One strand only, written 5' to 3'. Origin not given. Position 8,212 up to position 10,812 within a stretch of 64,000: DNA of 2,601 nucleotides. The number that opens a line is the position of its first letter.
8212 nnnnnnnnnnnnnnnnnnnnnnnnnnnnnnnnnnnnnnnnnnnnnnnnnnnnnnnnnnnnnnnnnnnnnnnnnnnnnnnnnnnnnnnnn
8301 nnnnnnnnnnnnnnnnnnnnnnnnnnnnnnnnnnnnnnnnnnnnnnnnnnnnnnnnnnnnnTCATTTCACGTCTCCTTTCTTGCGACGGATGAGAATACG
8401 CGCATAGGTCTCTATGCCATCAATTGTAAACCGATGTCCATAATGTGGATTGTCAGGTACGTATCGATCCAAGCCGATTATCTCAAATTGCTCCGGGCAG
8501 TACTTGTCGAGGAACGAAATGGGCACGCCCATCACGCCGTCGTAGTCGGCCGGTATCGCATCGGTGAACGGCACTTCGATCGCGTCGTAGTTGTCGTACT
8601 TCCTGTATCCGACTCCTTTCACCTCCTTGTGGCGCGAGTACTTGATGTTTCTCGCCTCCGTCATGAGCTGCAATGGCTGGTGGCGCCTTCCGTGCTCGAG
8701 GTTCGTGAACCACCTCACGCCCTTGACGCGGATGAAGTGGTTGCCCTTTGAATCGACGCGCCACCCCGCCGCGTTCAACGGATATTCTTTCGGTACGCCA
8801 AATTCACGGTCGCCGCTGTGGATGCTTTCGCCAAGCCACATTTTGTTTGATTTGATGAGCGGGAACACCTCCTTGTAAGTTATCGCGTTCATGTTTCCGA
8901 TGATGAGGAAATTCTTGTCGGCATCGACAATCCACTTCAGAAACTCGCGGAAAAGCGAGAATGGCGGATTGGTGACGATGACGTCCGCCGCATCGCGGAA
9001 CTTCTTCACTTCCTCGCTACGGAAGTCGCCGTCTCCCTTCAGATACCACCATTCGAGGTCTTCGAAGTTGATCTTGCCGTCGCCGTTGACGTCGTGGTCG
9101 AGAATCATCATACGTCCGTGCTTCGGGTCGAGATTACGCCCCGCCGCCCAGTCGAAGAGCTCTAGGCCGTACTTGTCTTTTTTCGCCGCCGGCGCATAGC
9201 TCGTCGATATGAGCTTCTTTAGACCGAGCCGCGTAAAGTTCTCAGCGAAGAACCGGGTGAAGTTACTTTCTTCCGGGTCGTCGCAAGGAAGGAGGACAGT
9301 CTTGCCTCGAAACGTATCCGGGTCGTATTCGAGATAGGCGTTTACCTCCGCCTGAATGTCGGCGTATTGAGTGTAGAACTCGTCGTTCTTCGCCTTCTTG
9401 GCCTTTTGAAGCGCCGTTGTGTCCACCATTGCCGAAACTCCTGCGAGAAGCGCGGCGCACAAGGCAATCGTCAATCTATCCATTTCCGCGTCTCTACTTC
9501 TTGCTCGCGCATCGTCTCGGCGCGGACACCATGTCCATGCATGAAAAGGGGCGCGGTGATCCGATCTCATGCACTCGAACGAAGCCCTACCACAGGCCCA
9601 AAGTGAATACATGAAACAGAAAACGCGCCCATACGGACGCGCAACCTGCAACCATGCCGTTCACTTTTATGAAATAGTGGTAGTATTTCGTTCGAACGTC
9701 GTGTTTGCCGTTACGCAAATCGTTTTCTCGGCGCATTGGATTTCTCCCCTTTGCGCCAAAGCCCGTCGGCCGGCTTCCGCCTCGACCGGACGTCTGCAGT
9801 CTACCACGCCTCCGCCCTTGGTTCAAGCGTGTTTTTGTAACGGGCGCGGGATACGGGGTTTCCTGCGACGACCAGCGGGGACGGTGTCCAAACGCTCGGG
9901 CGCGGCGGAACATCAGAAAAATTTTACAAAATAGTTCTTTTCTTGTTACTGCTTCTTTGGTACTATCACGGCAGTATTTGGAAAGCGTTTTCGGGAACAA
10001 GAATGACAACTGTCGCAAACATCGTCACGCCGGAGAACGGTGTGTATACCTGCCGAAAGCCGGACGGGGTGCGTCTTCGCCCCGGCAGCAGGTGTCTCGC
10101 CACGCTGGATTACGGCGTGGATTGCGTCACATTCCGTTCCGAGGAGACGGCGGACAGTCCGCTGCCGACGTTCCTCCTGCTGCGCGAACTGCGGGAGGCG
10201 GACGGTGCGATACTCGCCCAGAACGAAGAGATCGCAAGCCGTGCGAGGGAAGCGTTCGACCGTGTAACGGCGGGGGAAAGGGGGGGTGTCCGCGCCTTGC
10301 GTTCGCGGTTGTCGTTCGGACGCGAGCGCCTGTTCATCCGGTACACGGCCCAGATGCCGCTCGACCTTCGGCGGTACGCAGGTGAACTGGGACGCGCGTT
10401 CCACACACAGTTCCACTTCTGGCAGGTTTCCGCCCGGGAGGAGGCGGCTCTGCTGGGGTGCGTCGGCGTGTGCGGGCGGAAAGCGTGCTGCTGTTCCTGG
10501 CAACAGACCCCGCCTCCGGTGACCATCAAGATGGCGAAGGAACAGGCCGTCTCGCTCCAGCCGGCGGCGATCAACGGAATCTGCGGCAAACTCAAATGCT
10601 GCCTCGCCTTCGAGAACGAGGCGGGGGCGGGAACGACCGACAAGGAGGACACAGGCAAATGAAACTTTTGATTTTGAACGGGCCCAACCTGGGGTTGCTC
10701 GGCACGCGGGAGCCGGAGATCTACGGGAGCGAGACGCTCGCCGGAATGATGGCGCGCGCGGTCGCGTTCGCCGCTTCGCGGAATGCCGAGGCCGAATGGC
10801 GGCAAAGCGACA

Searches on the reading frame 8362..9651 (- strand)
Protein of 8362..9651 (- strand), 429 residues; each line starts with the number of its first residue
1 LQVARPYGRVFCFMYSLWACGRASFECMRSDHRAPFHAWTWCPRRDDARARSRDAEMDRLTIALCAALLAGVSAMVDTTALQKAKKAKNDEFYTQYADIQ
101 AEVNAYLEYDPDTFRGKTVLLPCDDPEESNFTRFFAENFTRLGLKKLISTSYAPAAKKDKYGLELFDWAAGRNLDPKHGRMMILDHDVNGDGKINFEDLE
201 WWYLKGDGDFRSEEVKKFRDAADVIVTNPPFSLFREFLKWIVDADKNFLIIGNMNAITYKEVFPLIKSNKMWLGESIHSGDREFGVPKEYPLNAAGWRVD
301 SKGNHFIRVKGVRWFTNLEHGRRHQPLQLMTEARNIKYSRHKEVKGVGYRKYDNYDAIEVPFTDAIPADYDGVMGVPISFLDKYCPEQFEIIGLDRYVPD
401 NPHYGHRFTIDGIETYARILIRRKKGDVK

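Call 4: search_protein_families(library=pfam, proteins=[window:8362-9651:-], max_evalue=0.01)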
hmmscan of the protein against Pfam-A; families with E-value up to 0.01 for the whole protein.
window:8362-9651:- (429 aa): 3 families
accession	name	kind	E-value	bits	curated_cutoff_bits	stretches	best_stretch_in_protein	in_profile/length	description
PF13651.11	EcoRI_methylase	-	1.7e-129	432.5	26.4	1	81-424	2-345/345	Adenine-specific methyltransferase EcoRI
PF00036.39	EF-hand_1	-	0.0014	18.5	25.4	1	181-199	4-22/29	EF hand domain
PF13499.12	EF-hand_7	-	0.0054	17.5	30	0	186-220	11-47/67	EF-hand domain pair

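Call 5: search_protein_families(library=padloc, proteins=[window:8362-9651:-], max_evalue=0.01)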
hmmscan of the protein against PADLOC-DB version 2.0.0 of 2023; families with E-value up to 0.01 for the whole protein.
window:8362-9651:- (429 aa): 2 families
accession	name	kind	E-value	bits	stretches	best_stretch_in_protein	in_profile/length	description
PDLC03297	MTase_II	-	4e-98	326.9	1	78-425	7-329/332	Type II methyltransferase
PDLC04378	PDC-M05B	-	0.00086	17.5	1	292-345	68-121/153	-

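Call 6: search_protein_families(library=ncbifam, proteins=[window:8362-9651:-], max_evalue=0.01)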
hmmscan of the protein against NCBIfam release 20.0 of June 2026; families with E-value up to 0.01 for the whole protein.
window:8362-9651:- (429 aa): 0 families

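Call 7: search_protein_families(library=phrogs, proteins=[window:8362-9651:-], max_evalue=0.01)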
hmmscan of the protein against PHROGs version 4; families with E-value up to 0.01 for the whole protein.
window:8362-9651:- (429 aa): 1 family
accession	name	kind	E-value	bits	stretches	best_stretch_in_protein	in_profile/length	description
phrog_799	-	other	6.9e-07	29.8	1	203-268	269-332/458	DNA methyltransferase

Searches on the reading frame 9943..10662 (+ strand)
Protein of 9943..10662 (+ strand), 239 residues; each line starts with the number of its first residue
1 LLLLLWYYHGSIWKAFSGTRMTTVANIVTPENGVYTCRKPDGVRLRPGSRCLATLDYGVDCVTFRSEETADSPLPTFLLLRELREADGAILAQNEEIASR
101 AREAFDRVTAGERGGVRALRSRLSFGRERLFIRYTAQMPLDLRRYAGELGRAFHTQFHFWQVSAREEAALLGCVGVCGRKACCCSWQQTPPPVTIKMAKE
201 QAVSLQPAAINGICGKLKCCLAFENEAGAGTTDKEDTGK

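Call 4: search_protein_families(library=pfam, proteins=[window:9943-10662:+], max_evalue=0.01)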
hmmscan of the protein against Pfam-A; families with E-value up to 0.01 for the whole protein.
window:9943-10662:+ (239 aa): 1 family
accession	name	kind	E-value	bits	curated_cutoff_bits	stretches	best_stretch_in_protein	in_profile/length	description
PF04468.17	PSP1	-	0.00016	22.4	27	1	80-162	4-86/86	PSP1 C-terminal conserved region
